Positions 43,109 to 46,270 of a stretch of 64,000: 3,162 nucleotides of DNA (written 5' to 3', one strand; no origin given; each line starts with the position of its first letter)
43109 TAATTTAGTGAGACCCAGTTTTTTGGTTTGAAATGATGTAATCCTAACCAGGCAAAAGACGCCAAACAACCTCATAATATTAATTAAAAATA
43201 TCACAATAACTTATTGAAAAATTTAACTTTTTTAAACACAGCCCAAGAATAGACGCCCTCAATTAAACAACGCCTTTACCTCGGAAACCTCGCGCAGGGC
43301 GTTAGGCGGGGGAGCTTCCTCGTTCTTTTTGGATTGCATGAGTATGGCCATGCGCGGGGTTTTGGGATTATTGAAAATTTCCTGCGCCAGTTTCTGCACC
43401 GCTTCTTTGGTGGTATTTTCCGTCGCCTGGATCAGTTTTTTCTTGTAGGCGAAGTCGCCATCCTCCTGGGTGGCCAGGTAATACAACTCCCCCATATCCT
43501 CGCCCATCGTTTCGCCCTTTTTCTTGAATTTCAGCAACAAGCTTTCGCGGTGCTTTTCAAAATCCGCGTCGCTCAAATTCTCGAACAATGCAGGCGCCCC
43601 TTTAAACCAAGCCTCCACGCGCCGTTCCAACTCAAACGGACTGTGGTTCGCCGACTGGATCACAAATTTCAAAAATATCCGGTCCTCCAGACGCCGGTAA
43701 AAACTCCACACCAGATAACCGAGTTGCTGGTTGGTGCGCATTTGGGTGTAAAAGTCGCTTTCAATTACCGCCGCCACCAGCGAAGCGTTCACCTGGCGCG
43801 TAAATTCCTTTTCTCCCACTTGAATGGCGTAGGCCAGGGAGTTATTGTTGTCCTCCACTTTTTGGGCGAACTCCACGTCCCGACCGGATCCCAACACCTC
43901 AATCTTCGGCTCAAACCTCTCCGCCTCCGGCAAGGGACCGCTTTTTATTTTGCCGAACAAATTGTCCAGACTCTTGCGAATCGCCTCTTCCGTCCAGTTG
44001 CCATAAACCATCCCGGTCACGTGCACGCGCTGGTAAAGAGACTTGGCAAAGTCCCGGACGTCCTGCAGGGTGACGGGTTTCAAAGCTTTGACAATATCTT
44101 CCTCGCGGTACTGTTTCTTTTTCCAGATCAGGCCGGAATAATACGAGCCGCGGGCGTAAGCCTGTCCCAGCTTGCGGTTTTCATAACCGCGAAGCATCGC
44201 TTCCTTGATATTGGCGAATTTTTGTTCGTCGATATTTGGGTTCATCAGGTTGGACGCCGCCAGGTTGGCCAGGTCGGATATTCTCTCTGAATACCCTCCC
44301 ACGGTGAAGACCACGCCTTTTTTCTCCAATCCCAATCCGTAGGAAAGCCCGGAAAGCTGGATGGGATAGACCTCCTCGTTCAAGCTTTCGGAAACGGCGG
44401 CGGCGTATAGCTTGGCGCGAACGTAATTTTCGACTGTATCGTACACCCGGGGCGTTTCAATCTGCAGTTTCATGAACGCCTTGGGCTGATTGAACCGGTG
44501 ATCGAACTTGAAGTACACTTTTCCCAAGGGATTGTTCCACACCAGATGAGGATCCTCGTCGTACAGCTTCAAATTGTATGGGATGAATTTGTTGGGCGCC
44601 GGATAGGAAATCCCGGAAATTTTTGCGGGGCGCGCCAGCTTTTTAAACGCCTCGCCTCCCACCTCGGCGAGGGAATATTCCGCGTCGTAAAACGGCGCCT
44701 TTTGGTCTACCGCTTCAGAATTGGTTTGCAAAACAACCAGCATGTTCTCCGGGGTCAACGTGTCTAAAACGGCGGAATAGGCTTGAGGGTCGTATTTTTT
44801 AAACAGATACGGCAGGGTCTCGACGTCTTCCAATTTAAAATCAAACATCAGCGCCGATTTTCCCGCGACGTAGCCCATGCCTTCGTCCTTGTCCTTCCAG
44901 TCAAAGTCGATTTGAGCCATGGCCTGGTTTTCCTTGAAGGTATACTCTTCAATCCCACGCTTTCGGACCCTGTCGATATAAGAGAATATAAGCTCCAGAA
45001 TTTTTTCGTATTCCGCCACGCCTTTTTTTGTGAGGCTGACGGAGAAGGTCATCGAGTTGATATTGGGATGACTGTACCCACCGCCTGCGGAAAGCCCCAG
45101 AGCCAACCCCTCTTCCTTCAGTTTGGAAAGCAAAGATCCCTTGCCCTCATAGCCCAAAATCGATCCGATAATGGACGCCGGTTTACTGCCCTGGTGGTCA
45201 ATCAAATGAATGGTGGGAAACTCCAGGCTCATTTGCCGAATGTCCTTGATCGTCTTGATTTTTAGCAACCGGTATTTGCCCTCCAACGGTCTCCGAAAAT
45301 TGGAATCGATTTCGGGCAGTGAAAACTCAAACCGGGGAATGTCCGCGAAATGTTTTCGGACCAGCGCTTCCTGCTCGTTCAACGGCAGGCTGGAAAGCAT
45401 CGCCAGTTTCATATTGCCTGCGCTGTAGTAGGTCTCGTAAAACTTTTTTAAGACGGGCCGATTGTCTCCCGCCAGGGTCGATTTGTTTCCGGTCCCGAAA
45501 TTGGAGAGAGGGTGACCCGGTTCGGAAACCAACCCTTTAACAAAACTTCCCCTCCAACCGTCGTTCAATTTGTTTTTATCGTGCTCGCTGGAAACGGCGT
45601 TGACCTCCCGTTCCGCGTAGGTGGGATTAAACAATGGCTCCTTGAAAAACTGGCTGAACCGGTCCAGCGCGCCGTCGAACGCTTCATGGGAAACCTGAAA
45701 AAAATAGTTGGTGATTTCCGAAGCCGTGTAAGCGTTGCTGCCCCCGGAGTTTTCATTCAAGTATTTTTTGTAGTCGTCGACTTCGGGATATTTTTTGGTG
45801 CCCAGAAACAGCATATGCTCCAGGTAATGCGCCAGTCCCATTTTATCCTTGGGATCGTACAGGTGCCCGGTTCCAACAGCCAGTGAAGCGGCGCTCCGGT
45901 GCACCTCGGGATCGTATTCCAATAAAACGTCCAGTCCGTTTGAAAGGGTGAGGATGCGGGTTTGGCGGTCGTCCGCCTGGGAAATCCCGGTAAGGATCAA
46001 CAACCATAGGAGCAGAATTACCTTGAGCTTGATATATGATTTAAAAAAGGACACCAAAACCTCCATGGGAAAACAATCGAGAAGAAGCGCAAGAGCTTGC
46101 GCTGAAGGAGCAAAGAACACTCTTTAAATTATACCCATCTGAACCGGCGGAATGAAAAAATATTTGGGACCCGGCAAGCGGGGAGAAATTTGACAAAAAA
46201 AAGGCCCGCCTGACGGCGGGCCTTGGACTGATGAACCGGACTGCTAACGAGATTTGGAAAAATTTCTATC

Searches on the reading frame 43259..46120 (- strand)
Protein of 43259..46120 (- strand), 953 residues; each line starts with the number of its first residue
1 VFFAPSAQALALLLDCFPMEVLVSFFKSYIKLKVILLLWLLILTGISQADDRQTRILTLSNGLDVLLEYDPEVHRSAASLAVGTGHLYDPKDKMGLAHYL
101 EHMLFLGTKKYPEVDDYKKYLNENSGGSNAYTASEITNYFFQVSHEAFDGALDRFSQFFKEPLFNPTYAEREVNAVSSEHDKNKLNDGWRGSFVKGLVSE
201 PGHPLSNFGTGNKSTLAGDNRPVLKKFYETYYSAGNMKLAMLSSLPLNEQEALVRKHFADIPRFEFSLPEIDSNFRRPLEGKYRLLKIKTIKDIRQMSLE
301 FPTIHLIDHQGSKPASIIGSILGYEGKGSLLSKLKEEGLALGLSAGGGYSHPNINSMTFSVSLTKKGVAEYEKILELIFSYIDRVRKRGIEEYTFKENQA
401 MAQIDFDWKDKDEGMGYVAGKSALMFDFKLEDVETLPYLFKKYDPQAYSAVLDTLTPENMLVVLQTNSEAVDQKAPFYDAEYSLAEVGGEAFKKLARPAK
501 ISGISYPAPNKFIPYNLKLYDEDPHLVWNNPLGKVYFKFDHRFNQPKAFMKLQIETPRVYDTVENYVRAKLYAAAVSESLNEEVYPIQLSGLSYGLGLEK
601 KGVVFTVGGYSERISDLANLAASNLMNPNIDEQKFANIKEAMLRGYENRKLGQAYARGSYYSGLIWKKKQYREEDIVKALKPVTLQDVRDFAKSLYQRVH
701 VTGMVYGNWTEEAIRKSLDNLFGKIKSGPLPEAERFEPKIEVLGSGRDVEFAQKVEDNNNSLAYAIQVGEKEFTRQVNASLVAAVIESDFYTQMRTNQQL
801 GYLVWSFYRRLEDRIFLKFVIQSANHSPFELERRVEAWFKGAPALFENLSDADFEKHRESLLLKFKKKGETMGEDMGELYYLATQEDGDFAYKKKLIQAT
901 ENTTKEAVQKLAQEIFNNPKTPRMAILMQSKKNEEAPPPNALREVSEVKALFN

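Call 53: search_protein_families(library=pfam, proteins=[window:43259-46120:-], max_evalue=0.001)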
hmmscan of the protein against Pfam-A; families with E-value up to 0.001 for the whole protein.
window:43259-46120:- (953 aa): 4 families
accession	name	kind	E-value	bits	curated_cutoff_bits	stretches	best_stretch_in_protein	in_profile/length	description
PF16187.10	Peptidase_M16_M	-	2.7e-62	210.9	29.7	1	406-678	1-283/284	Middle or third domain of peptidase_M16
PF05193.26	Peptidase_M16_C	-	1.8e-41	142.5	23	2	221-399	4-178/181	Peptidase M16 inactive domain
PF00675.25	Peptidase_M16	-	9.7e-35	120.1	22.3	1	65-187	2-134/149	Insulinase (Peptidase family M16)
PF22456.1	PqqF-like_C_4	-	4.9e-23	81.6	27.5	1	781-876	1-96/100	PQQ synthase PqqF-like, C-terminal lobe domain 4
